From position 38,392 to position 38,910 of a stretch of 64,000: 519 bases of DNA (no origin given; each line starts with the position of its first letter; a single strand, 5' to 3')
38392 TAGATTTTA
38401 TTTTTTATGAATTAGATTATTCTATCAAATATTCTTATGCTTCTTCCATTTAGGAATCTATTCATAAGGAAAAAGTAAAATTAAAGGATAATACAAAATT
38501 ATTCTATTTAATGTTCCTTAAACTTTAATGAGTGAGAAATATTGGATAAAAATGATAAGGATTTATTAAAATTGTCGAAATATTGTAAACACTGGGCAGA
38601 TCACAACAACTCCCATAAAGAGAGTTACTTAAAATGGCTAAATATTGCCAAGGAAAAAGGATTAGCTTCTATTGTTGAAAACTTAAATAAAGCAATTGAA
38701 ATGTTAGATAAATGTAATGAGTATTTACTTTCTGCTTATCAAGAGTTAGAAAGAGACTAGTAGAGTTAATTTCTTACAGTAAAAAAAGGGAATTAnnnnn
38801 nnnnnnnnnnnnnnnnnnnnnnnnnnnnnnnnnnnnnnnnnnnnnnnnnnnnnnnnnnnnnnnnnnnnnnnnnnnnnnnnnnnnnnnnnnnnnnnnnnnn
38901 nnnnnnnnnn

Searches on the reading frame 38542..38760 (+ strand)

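Call 3: search_protein_families(library=pfam, proteins=[window:38542-38760:+], max_evalue=1)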
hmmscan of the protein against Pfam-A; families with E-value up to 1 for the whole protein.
window:38542-38760:+ (72 aa): 2 families
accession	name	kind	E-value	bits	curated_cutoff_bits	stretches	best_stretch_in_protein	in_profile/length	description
PF04003.17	Utp12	-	0.011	16.3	31.5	1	7-70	29-92/107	Dip2/Utp12 Family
PF02287.20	Dehydratase_SU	-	0.088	13.3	25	1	34-69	54-89/133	Dehydratase small subunit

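Call 94: search_protein_families(library=padloc, proteins=[window:38542-38760:+], max_evalue=0.01)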
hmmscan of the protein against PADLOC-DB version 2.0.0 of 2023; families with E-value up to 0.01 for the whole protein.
window:38542-38760:+ (72 aa): 0 families
